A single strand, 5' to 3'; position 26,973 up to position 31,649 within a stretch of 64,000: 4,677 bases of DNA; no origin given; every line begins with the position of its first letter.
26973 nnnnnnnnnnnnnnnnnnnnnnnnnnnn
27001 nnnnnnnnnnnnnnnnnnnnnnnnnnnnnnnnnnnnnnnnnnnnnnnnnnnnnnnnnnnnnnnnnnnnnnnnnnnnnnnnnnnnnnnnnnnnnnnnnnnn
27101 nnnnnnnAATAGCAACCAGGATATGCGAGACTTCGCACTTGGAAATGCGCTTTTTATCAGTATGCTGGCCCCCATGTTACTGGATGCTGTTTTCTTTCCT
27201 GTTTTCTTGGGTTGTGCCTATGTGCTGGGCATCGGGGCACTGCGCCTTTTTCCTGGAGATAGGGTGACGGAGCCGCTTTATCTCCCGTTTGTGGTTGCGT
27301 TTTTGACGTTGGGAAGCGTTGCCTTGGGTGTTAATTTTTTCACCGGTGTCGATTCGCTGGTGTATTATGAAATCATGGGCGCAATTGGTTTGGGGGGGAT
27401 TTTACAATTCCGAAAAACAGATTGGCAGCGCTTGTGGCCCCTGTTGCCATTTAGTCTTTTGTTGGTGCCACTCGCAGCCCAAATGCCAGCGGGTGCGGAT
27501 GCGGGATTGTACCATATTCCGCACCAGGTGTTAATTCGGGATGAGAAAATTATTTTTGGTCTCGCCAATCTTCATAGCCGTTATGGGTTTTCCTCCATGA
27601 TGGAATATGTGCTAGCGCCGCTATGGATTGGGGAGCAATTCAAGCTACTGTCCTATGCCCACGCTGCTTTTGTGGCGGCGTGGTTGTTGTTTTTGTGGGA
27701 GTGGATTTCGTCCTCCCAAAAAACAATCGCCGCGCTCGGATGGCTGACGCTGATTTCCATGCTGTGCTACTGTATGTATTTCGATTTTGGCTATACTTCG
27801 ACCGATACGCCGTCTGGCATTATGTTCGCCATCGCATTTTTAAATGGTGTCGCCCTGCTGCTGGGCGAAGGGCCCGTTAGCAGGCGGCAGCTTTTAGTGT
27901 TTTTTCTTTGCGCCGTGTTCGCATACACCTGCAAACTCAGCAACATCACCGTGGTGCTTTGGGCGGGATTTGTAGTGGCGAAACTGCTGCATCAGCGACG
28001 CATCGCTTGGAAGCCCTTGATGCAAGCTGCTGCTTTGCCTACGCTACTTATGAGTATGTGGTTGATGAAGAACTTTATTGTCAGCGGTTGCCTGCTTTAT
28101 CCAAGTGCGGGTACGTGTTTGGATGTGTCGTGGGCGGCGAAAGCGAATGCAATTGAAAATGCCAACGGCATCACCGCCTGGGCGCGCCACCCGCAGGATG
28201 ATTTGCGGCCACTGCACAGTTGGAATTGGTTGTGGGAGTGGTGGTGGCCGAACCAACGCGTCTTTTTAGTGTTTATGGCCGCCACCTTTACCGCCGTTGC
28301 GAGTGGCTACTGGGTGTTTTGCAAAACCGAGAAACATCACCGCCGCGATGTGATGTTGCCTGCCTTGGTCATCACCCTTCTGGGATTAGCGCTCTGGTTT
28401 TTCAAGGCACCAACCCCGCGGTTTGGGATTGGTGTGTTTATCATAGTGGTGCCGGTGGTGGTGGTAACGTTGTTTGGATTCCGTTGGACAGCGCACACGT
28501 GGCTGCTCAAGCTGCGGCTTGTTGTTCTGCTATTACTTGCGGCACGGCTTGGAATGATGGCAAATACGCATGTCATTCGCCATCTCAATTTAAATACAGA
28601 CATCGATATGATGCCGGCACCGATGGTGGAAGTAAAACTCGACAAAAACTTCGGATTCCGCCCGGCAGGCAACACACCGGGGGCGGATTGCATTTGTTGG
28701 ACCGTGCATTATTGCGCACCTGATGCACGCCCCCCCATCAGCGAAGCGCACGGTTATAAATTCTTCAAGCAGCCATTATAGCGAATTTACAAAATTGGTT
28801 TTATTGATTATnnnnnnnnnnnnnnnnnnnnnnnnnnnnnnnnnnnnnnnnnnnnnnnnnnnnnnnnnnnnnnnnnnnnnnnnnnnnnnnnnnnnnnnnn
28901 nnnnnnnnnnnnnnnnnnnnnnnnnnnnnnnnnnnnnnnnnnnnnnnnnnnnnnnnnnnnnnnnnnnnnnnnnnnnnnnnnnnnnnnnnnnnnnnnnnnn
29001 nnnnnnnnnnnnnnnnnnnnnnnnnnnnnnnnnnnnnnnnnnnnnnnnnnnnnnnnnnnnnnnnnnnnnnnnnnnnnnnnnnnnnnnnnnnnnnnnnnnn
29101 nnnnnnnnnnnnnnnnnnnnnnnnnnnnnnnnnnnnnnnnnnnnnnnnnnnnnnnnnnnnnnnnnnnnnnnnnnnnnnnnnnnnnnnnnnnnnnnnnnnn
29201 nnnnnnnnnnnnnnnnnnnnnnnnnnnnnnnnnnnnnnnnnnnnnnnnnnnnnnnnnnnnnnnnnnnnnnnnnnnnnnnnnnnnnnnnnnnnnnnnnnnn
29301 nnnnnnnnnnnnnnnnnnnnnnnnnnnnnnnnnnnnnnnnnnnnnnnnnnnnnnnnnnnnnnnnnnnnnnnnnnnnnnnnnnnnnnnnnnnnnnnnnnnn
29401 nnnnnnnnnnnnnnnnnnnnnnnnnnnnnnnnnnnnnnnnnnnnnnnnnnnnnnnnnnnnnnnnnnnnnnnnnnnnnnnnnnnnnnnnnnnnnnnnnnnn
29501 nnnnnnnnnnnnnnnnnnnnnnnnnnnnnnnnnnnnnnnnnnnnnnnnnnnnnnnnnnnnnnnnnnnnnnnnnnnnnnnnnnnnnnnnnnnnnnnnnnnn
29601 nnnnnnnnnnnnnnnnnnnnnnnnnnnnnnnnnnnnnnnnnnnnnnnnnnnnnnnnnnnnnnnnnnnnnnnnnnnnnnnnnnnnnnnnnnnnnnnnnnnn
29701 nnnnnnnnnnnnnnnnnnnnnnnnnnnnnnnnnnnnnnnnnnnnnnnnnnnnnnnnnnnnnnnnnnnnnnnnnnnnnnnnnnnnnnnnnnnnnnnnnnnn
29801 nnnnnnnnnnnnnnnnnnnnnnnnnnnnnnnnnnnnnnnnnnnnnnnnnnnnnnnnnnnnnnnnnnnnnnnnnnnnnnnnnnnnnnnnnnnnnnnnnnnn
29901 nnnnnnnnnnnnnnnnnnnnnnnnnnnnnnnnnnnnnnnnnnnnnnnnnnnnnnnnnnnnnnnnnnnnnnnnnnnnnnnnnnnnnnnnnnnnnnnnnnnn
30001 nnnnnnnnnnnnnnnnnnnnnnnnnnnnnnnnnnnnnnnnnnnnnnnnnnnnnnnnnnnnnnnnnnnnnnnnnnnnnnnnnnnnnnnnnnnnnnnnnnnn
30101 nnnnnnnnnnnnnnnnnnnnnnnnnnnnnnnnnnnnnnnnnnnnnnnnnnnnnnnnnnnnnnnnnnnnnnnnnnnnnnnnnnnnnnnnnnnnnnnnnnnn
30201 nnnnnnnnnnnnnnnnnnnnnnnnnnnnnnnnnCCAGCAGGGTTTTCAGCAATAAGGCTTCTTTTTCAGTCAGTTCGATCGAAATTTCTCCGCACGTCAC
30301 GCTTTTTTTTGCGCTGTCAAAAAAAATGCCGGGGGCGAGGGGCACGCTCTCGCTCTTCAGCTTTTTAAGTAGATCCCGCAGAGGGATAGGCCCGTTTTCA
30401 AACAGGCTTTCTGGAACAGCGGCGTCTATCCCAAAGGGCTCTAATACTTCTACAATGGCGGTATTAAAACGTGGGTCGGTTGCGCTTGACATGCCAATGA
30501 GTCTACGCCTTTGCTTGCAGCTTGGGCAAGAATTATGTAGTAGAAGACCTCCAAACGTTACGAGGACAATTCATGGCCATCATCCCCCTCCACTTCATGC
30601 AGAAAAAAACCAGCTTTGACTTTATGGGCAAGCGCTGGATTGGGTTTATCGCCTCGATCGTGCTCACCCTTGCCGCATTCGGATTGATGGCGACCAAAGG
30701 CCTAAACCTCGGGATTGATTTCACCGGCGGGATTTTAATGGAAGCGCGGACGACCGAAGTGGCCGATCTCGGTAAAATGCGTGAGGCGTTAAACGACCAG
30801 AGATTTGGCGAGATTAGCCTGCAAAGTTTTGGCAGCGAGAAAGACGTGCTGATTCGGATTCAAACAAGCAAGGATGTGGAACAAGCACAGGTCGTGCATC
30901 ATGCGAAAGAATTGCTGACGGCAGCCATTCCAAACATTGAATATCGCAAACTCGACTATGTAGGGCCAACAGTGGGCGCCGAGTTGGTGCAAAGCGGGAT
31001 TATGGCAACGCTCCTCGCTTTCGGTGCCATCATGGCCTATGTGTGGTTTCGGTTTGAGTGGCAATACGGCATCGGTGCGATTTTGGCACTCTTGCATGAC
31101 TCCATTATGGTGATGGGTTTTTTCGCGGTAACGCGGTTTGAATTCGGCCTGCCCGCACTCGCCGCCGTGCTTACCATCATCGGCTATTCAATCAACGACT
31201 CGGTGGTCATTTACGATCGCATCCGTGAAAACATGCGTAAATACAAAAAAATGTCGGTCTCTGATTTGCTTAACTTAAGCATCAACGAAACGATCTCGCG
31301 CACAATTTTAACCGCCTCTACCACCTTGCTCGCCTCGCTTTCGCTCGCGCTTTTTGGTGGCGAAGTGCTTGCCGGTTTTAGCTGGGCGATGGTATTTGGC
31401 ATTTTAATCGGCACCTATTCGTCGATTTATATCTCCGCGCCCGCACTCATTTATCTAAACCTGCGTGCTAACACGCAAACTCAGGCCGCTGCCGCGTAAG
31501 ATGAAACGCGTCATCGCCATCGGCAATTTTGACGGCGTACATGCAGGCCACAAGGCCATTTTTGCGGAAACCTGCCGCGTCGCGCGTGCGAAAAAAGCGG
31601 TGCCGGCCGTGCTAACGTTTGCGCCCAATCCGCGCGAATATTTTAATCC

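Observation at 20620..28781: Non-canonical Arn-like amino-sugar modification cluster directly abutting the tRNA-Tyr islet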

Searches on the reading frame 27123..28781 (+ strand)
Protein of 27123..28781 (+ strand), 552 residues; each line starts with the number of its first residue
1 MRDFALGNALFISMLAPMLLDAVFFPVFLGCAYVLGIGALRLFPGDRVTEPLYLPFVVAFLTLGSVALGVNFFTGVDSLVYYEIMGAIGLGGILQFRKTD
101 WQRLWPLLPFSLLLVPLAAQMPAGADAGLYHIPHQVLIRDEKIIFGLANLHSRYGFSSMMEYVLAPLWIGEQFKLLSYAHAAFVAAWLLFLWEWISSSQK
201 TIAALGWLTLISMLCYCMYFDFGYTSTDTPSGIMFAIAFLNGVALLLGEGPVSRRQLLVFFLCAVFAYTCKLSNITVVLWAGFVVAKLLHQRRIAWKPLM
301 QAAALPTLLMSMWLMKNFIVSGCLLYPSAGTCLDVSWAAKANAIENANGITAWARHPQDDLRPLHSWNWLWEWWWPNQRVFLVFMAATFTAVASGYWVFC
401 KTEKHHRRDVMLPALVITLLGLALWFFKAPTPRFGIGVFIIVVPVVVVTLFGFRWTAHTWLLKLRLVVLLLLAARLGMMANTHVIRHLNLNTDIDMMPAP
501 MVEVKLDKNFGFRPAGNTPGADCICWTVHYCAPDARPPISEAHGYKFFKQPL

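Call 4: search_protein_families(library=pfam, proteins=[window:27123-28781:+], max_evalue=0.01)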
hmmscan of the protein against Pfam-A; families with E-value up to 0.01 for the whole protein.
window:27123-28781:+ (552 aa): 0 families

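Call 5: search_protein_families(library=ncbifam, proteins=[window:27123-28781:+], max_evalue=0.01)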
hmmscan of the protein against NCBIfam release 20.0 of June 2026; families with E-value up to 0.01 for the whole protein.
window:27123-28781:+ (552 aa): 1 family
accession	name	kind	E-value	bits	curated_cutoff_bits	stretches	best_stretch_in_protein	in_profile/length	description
NF047510.1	LIC_10190_fam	subfamily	1.9e-37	129.1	100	1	92-437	85-424/424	LIC_10190 family membrane protein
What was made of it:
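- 27123..28781 (+): Polytopic membrane protein (552 aa) of the DUF8201 / LIC_10190 family. The real start may be at 27174. Predicted second periplasmic transferase. The GT-C-like fold is not proven. NCBIfam NF047510 E 1.9e-37, above its cut-off (call 5).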

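Call 28: find_homologous_proteins(query=window:27123-28781:+)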
Query window:27123-28781:+ (552 aa): 65 proteins with E <= 0.001 among 8000 candidates.
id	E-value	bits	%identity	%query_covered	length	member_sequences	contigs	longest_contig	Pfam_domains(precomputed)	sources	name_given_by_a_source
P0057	0.0e+0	1274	100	100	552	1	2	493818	PF26626.1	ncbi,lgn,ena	-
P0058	2.0e-202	692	60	97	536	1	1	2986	PF26626.1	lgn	-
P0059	1.6e-198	679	59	96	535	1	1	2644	PF26626.1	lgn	-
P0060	1.3e-188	646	54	98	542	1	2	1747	PF26626.1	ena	-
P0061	4.2e-167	575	55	88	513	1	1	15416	PF26626.1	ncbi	-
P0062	6.4e-165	568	50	96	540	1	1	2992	PF26626.1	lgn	-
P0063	4.7e-141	489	46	96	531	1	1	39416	PF26626.1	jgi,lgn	-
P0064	1.6e-129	451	44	97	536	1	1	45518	PF26626.1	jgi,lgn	-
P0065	1.5e-126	441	41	96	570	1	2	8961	PF26626.1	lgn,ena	-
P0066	5.9e-126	439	43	97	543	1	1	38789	PF26626.1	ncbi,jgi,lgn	-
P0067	2.4e-123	431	43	96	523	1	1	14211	PF26626.1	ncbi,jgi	jgi:hypothetical protein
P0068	4.2e-123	430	41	96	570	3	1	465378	PF26626.1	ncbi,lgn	-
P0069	2.4e-119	418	41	97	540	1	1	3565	PF26626.1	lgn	-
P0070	8.5e-116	406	41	97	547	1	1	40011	PF26626.1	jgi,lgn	-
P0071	1.5e-112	395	40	96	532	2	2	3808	PF26626.1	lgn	-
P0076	7.3e-96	340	39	96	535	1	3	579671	PF26626.1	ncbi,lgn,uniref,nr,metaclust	ncbi:LIC_10190 family membrane protein [Roseibium album]|uniref:DUF8201 domain-containing protein n=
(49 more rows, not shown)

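Call 45: predict_structure(alignment_id=A2)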
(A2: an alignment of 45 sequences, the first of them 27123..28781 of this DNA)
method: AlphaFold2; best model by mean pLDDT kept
length: 552 residues; sequences in the alignment: 45
mean_pLDDT: 92.8   pTM: 0.93
mean pLDDT of the five models: 92.8, 92.1, 92.1, 91.6, 90.9
residues with pLDDT >= 90: 482; 70-90: 37; 50-70: 30; < 50: 3
segments of 3 or more residues with pLDDT < 50: 1-3
pLDDT, mean of each block of 10 residues (from residue 1): 51 65 96 97 79 97 98 98 98 95 94 94 91 97 97 92 97 97 98 96 98 96 93 98 98 96 98 96 98 98 97 98 96 96 95 94 95 96 97 97 91 98 96 96 98 95 95 89 60 81 92 84 90 90 94 64
secondary structure, 60 per line:
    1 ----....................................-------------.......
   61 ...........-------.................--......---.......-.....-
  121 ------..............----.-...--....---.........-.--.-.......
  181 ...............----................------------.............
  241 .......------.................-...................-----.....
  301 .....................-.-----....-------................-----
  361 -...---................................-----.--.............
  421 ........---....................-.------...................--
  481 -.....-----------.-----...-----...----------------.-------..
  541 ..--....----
elements in order: H5-40 H54-71 H79-95 H98-103 H107-113 H115-119 H127-140 H152-155 H159-167 H174-195 H200-215 H228-247 H254-270 H272-290 H296-321 H340-355 H368-399 H408-428 H432-451 H460-478 H482-486 E504-506 E512-514 E539-542 E545-548
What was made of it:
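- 27123..28781 (+): AF2 pLDDT 92.8 (call 45).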

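Call 51: fold_search(model_id=the predicted structure, library=pdb)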
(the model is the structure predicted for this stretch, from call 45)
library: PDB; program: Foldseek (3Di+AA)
matches with E <= 10: 254; with E <= 0.001: 0
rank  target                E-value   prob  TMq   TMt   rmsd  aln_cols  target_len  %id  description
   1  9g8k_A                9.2e-02  0.13  0.13  0.11  24.0       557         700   10  Structure of K+-dependent Na+-PPase from Thermotoga maritima in complex with Ca2+ and Etidronate (released 2025-06-04)
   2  6x0o                  2.7e-01  0.60  0.28  0.17  11.0       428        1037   12  Single-Particle Cryo-EM Structure of Arabinosyltransferase EmbB from Mycobacterium smegmatis (released 2020-06-10)
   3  8u75_A                3.7e-01  0.06  0.09  0.07  24.1       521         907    8  R399A mutant of sea urchin SLC9C1 at pH 6 in Na+ - Compressed state (released 2025-03-26)
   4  6xkw_n                3.8e-01  0.07  0.12  0.13  25.0       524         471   12  R. capsulatus CIII2CIV bipartite super-complex (SC-2A) with CcoH/cy (released 2020-12-30)
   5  4gby                  4.2e-01  0.09  0.14  0.16  25.4       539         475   10  The structure of the MFS (major facilitator superfamily) proton:xylose symporter XylE bound to D-xylose (released 2012-10-17)
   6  8b21_A                4.2e-01  0.08  0.13  0.11  22.6       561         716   10  Time-resolved structure of K+-dependent Na+-PPase from Thermotoga maritima 0-60-seconds post reaction initiation with  (released 2024-01-17)
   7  8u7r_B                4.4e-01  0.07  0.11  0.07  25.3       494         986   11  WT sea urchin SLC9C1 at pH 6 in presence of K+ (released 2025-03-26)
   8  8vp6_B                4.5e-01  0.06  0.09  0.08  26.8       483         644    9  Cryo-EM structure of the ABC transporter PCAT1 bound with Mg_class_2 (released 2024-10-30)
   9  7p5m_A                5.0e-01  0.06  0.09  0.12  30.4       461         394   14  Cryo-EM structure of human TTYH2 in lipid nanodiscs (released 2021-08-11)
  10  8u71_A                5.9e-01  0.04  0.11  0.08  23.9       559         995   10  Structure of sea urchin SLC9C1 at pH 8 in Na+ (released 2025-03-26)
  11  3wak                  6.7e-01  0.08  0.16  0.12  19.2       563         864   11  Crystal structure of the Archaeoglobus fulgidus oligosaccharyltransferase (O29867_ARCFU) in the apo form (released 2013-10-30)
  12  9i5k_A                7.3e-01  0.54  0.35  0.38  11.1       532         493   10  Structure of the Chaetomium thermophilum Pmt4 homodimer (C2 symmetry) (released 2025-12-24)
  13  8b6l_I                7.3e-01  0.30  0.28  0.23  20.2       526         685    8  Subtomogram average of the human Sec61-TRAP-OSTA-translocon (released 2022-12-07)
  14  4f35_B                7.3e-01  0.06  0.13  0.16  23.9       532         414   10  Crystal Structure of a bacterial dicarboxylate/sodium symporter (released 2012-10-24)
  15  6p25_B                7.6e-01  0.54  0.24  0.20   7.1       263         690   13  Structure of S. cerevisiae protein O-mannosyltransferase Pmt1-Pmt2 complex bound to the sugar donor and a peptide acce (released 2019-07-10)
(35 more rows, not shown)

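Call 53: search_solved_structures(query=A2, max_evalue=10, show_alignments=2)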
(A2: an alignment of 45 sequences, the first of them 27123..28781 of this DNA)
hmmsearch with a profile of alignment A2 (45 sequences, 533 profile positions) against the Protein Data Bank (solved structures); distinct sequences matched with E-value up to 10: 0.

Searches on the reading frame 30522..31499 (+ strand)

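Call 4: search_protein_families(library=pfam, proteins=[window:30522-31499:+], max_evalue=0.01)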
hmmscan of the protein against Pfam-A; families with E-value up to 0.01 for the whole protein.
window:30522-31499:+ (325 aa): 2 families
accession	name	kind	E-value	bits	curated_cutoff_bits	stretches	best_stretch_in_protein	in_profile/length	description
PF02355.23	SecD_SecF_C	-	3.8e-67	225.8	20.5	1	129-313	3-187/189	Protein export membrane protein SecD/SecF, C-terminal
PF07549.19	Sec_GG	-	7.6e-09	35.3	20.3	1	55-77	2-24/28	SecD/SecF GG Motif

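Call 5: search_protein_families(library=ncbifam, proteins=[window:30522-31499:+], max_evalue=0.01)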
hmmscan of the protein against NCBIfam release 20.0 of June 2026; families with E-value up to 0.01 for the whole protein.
window:30522-31499:+ (325 aa): 25 families
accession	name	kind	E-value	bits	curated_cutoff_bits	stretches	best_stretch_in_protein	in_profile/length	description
NF009583.0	PRK13024.1-3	subfamily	5.8e-105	351.9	721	1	22-322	447-743/755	protein translocase subunit SecDF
NF011315.0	PRK14726.1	equivalog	2.5e-100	336.8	1249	1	24-321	539-836/855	protein translocase subunit SecDF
TIGR00966.2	transloc_SecF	equivalog_domain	2e-95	319.5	160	1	32-311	1-278/279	protein translocase subunit SecF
NF009585.0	PRK13024.1-5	equivalog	3.8e-64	217.2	1037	1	23-320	662-985/993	protein translocase subunit SecDF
NF009580.0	PRK13023.1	equivalog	1.5e-61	208.7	1153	1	27-318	465-756/775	protein translocase subunit SecDF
NF009581.0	PRK13024.1-1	equivalog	4.3e-58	197.1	1058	1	26-314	443-731/752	protein translocase subunit SecDF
TIGR00916.1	2A0604s01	subfamily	2.1e-56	191.1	148.6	1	110-302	42-231/231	SecD/SecF family protein translocase subunit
NF009584.0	PRK13024.1-4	equivalog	1.1e-48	166.2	1171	1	32-310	451-729/759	protein translocase subunit SecDF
NF009582.0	PRK13024.1-2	equivalog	9.3e-43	146.3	723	1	43-318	538-830/859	protein translocase subunit SecDF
NF009540.0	PRK12911.1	equivalog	9.3e-34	116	1878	1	156-316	1233-1398/1403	bifunctional preprotein translocase subunit SecD/SecF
NF046001.1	SecDF_plasm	equivalog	3.2e-28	98.3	500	1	27-309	531-843/878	protein translocase subunit SecDF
TIGR01129.1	secD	equivalog_domain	1.1e-21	77.4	244.4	1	116-305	208-393/397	protein translocase subunit SecD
NF006218.0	PRK08343.1-4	subfamily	1.1e-20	73.9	383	2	143-308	226-380/392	preprotein translocase subunit SecD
NF006216.0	PRK08343.1-2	equivalog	7.9e-17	61.2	519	1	107-307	293-492/506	preprotein translocase subunit SecD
NF006357.0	PRK08578.2-1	equivalog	2.6e-16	60.3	304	1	43-300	10-261/282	preprotein translocase subunit SecF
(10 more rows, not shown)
